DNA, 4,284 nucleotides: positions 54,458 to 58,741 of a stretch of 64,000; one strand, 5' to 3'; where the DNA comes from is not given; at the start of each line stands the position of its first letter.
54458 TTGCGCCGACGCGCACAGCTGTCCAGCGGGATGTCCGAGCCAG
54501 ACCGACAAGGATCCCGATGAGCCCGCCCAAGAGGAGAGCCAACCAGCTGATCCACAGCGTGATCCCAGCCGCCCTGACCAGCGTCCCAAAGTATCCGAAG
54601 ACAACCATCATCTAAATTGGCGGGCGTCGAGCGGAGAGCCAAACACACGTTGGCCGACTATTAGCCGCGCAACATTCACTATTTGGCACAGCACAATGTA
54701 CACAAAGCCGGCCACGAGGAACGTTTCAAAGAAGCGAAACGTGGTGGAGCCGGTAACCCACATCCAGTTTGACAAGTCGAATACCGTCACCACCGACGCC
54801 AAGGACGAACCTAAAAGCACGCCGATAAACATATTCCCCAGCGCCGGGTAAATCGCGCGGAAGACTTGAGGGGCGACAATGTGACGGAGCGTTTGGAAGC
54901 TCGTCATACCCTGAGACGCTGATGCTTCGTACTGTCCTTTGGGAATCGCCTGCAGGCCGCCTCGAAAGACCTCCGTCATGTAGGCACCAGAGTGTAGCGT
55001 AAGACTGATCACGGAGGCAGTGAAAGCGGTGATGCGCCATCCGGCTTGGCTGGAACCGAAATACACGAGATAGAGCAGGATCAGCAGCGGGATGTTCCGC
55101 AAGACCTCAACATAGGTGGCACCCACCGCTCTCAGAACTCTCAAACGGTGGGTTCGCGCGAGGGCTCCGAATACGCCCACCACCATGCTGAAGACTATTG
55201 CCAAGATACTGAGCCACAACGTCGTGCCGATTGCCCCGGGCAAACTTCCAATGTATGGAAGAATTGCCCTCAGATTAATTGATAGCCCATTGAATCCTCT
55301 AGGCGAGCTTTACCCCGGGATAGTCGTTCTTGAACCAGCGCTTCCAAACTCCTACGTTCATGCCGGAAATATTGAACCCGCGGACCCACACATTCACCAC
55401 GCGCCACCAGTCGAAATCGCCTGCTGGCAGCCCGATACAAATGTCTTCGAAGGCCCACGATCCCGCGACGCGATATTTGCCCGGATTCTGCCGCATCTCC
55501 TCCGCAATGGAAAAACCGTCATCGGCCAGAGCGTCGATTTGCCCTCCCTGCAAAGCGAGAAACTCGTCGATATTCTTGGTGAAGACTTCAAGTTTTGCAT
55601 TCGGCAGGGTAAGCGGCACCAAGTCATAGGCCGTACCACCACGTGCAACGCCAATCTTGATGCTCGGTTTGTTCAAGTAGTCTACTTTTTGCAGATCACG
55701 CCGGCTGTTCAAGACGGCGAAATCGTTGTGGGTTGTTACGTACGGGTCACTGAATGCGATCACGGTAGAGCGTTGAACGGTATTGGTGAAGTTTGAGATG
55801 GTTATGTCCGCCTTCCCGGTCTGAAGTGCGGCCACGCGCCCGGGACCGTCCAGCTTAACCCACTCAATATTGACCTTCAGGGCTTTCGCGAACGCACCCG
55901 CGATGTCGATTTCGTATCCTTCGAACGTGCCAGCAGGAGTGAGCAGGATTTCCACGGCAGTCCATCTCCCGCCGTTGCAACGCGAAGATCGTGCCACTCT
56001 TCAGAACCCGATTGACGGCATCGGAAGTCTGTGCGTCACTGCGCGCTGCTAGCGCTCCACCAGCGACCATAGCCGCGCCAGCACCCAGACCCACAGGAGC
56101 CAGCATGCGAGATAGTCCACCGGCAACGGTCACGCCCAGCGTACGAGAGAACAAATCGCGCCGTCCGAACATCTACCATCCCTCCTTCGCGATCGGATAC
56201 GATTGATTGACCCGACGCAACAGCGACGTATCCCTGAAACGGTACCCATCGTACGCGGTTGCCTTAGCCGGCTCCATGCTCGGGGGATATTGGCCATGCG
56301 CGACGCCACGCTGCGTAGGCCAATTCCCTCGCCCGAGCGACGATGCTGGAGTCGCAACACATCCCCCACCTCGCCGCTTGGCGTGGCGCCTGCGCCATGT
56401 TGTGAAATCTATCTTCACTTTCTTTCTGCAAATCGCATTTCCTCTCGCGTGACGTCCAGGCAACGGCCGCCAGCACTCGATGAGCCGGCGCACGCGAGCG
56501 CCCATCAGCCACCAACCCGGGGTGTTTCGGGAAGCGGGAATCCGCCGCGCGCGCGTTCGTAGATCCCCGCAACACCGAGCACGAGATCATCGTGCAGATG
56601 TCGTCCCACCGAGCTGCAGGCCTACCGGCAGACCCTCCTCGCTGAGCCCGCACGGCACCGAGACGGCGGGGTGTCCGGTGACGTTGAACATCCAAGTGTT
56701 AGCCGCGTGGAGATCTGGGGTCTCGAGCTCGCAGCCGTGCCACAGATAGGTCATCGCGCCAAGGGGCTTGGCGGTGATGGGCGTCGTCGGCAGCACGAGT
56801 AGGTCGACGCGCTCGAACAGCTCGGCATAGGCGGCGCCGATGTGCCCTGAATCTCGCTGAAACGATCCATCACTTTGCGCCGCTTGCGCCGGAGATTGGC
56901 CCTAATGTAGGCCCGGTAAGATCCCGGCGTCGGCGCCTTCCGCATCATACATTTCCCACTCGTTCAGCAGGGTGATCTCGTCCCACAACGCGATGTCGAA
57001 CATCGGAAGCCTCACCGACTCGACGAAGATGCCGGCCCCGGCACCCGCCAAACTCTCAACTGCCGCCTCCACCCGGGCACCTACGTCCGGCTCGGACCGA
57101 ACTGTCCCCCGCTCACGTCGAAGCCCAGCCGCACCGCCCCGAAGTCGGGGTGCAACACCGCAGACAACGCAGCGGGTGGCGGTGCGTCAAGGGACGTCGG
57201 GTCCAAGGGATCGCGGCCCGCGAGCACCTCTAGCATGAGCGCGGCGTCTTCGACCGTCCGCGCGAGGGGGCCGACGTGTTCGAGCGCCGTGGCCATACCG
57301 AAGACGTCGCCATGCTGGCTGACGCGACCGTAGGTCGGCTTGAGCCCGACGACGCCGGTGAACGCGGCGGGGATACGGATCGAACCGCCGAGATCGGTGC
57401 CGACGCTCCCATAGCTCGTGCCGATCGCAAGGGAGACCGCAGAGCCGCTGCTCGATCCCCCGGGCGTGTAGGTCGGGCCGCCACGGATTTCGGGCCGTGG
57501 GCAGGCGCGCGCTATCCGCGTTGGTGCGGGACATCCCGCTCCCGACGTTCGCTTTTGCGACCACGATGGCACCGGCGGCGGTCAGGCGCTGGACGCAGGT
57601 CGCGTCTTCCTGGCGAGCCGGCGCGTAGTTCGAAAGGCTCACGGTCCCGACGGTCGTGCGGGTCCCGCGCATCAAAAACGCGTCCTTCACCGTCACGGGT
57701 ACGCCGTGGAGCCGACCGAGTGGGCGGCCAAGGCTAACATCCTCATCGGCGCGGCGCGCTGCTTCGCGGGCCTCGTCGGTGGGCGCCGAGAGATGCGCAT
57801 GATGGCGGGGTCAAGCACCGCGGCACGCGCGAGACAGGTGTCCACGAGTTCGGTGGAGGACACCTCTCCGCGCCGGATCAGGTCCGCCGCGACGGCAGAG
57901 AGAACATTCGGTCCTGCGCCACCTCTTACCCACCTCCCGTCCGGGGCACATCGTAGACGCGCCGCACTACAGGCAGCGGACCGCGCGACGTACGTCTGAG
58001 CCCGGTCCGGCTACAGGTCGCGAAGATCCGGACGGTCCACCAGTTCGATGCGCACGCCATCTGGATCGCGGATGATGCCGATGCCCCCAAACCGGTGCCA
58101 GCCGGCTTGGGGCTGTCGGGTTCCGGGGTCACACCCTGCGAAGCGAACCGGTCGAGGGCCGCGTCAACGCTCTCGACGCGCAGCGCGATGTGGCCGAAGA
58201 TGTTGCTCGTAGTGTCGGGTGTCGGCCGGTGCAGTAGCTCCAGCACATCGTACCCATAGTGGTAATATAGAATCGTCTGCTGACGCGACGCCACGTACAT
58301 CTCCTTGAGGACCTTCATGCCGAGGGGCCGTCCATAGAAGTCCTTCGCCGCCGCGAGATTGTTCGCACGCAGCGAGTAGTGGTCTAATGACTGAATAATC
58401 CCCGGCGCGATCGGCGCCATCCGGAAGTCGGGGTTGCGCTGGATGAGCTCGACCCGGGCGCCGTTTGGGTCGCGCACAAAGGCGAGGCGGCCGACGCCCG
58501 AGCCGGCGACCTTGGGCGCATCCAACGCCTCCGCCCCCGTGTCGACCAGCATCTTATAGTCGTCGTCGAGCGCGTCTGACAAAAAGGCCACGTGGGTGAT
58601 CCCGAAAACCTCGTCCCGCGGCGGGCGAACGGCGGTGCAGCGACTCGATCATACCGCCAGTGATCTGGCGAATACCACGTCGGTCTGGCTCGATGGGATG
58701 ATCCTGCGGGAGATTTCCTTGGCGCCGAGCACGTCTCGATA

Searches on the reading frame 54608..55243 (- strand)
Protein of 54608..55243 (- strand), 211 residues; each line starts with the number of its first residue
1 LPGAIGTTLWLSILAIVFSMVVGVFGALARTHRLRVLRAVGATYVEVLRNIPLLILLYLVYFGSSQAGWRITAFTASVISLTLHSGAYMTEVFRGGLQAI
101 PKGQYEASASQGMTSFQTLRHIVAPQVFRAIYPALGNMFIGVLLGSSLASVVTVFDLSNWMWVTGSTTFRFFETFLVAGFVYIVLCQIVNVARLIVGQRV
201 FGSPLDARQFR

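Call 5: search_protein_families(library=ncbifam, proteins=[window:54608-55243:-], max_evalue=0.01)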
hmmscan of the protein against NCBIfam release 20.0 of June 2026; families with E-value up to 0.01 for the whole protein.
window:54608-55243:- (211 aa): 17 families
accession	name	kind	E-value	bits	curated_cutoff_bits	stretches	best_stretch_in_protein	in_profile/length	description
TIGR03003.1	ectoine_ehuD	equivalog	1.2e-37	129.9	205.2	1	6-191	18-203/212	ectoine/hydroxyectoine ABC transporter permease subunit EhuD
NF011680.0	PRK15100.1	equivalog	3.5e-37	128.4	300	1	6-193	20-207/222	cystine ABC transporter permease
TIGR03004.1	ectoine_ehuC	equivalog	1.4e-34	119.9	196.95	1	7-197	13-203/214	ectoine/hydroxyectoine ABC transporter permease subunit EhuC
NF007028.0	PRK09494.1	equivalog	1.2e-29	103.7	303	1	7-195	21-211/219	glutamine ABC transporter permease GlnP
NF008337.0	PRK11123.1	equivalog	6.7e-27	94.5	277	2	71-190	101-220/238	arginine ABC transporter permease ArtQ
TIGR01726.1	HEQRo_perm_3TM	subfamily_domain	1.6e-26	92.7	42.2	1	5-95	9-99/99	ABC transporter permease subunit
NF011714.0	PRK15135.1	subfamily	7.5e-26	91.3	319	1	7-198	15-217/228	histidine ABC transporter permease HisQ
NF008336.0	PRK11122.1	equivalog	1.8e-24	86.7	248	1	5-199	12-214/222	arginine ABC transporter permease ArtM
NF011651.0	PRK15069.1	subfamily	1e-23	84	306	1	5-188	23-216/237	histidine ABC transporter permease HisM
NF011687.0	PRK15107.1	equivalog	3.3e-19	69.7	318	1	7-186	22-209/224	glutamate/aspartate ABC transporter permease GltK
TIGR01097.1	PhnE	equivalog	8.2e-09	35.3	216.7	1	7-131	67-184/252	phosphonate ABC transporter, permease protein PhnE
NF008049.0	PRK10782.1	subfamily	3.3e-07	30.2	212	1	13-179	25-196/217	methionine ABC transporter permease MetI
TIGR00974.1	3a0107s02c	equivalog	1.5e-06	27.6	193.45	1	4-132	55-187/272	phosphate ABC transporter permease PstA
NF008232.0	PRK10999.1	equivalog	1.2e-05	24.3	392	1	85-136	386-437/520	maltose ABC transporter permease MalF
TIGR01581.1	Mo_ABC_porter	hypoth_equivalog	5.2e-05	22.8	210.3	1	7-132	21-161/225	ABC transporter permease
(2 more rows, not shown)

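Call 6: search_protein_families(library=pfam, proteins=[window:54608-55243:-], max_evalue=0.01)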
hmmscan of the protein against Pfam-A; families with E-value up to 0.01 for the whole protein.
window:54608-55243:- (211 aa): 1 family
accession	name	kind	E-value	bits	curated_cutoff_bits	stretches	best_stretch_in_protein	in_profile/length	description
PF00528.27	BPD_transp_1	-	3.5e-22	79.5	26.4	1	24-200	3-182/184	Binding-protein-dependent transport system inner membrane component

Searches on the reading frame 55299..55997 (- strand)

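Call 29: search_protein_families(library=pfam, proteins=[window:55299-55997:-], max_evalue=0.001)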
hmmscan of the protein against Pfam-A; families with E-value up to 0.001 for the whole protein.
window:55299-55997:- (232 aa): 2 families
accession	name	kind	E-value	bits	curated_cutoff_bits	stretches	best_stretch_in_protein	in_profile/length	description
PF00497.25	SBP_bac_3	-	1.1e-18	67.7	26.4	1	20-161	16-98/132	Bacterial extracellular solute-binding proteins, family 3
PF10613.14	Lig_chan-Glu_bd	-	2.4e-05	24.9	30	1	53-89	69-105/115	Ligated ion channel L-glutamate- and glycine-binding site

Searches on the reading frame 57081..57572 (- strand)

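Call 29: search_protein_families(library=pfam, proteins=[window:57081-57572:-], max_evalue=0.001)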
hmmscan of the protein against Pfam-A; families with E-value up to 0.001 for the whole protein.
window:57081-57572:- (163 aa): 1 family
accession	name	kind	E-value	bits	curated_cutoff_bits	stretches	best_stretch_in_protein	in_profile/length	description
PF01425.27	Amidase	-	3.5e-39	135.5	27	1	33-151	123-241/445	Amidase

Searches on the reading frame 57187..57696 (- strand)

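Call 29: search_protein_families(library=pfam, proteins=[window:57187-57696:-], max_evalue=0.001)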
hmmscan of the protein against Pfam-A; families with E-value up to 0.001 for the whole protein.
window:57187-57696:- (169 aa): 1 family
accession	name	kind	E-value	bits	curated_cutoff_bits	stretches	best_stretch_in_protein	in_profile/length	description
PF01425.27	Amidase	-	1e-12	48.3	27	1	2-76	53-125/445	Amidase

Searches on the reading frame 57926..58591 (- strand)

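Call 29: search_protein_families(library=pfam, proteins=[window:57926-58591:-], max_evalue=0.001)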
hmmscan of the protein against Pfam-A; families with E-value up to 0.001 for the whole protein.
window:57926-58591:- (221 aa): 3 families
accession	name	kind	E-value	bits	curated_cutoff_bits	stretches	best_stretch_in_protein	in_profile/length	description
PF00903.31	Glyoxalase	-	4.8e-19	69.4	20.6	1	69-157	2-96/121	Glyoxalase/Bleomycin resistance protein/Dioxygenase superfamily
PF13669.12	Glyoxalase_4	-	2.9e-07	31.2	27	1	71-164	2-101/109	Glyoxalase/Bleomycin resistance protein/Dioxygenase superfamily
PF18029.7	Glyoxalase_6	-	0.00073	20.6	23.6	0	74-164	4-91/106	Glyoxalase-like domain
